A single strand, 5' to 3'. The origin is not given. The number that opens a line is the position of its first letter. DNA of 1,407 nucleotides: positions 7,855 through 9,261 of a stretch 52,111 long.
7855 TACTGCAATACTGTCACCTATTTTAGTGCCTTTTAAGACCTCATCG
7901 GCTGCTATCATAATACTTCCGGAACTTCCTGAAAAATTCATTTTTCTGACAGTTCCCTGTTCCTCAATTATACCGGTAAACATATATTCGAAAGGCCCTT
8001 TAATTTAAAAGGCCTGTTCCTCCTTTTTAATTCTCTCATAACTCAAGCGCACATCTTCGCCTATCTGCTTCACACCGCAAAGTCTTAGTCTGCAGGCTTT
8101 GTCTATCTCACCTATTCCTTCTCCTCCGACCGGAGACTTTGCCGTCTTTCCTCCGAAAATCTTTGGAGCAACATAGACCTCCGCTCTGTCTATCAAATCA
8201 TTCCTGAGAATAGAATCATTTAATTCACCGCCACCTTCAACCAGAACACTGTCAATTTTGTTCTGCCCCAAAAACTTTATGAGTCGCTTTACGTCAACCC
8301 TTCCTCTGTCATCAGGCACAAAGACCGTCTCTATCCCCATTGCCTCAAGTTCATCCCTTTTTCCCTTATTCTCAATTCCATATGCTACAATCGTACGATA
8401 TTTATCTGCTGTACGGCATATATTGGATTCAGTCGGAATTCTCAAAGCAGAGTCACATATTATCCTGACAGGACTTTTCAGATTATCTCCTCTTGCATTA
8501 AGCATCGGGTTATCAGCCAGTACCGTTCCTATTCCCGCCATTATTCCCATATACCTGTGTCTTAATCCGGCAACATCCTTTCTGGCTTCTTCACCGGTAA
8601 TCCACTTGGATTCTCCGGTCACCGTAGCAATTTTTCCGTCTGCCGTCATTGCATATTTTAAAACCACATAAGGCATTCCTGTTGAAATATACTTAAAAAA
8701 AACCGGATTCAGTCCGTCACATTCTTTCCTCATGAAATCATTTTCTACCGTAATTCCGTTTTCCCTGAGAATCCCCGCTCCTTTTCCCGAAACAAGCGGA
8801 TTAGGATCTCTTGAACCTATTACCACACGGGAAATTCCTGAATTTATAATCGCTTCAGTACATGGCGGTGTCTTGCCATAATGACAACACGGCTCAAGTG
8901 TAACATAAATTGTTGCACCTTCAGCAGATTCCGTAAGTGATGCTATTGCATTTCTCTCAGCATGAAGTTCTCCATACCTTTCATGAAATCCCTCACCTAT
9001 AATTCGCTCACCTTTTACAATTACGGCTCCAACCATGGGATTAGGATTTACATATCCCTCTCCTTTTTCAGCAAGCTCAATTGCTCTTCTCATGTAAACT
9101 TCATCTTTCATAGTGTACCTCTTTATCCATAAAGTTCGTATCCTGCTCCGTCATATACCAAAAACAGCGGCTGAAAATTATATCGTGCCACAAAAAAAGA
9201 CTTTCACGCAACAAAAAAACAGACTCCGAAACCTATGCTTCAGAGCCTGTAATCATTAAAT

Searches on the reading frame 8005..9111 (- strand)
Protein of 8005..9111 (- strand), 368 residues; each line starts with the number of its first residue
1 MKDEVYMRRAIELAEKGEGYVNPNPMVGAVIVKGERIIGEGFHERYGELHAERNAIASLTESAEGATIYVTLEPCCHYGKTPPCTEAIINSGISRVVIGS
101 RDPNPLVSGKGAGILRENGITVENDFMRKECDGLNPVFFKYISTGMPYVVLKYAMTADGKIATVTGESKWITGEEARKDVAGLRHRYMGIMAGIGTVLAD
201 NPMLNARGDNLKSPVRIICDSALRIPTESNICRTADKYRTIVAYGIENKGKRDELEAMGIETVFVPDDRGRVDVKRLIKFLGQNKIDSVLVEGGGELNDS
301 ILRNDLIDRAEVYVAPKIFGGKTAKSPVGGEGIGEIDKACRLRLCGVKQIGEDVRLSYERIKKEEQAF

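Call 70: search_protein_families(library=ncbifam, proteins=[window:8005-9111:-], max_evalue=0.00001)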
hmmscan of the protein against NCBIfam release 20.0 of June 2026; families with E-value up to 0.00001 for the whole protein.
window:8005-9111:- (368 aa): 7 families
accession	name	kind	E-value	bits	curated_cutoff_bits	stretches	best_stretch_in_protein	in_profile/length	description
TIGR00326.1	eubact_ribD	equivalog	1.4e-107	359.9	156.35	1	7-355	1-341/343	bifunctional diaminohydroxyphosphoribosylaminopyrimidine deaminase/5-amino-6-(5-phosphoribosylamino)uracil reductase RibD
NF008052.0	PRK10786.1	equivalog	4.9e-91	305.1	500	1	1-357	1-363/367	bifunctional diaminohydroxyphosphoribosylaminopyrimidine deaminase/5-amino-6-(5-phosphoribosylamino)uracil reductase RibD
TIGR00227.1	ribD_Cterm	domain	1.2e-61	208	150.15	1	146-358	2-214/216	riboflavin-specific deaminase C-terminal domain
TIGR01508.1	rib_reduct_arch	equivalog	1.3e-43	148.7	186.45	1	147-358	1-208/210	2,5-diamino-6-(ribosylamino)-4(3H)-pyrimidinone 5'-phosphate reductase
NF008113.2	PRK10860.1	equivalog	3.6e-14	52.9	150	1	2-141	6-150/165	tRNA adenosine(34) deaminase TadA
NF010664.0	PRK14059.1-2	equivalog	1.1e-06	28.6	226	1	181-328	70-227/257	pyrimidine reductase family protein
NF010665.0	PRK14059.1-4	equivalog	1.9e-06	27.4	274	0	265-329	168-232/260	pyrimidine reductase family protein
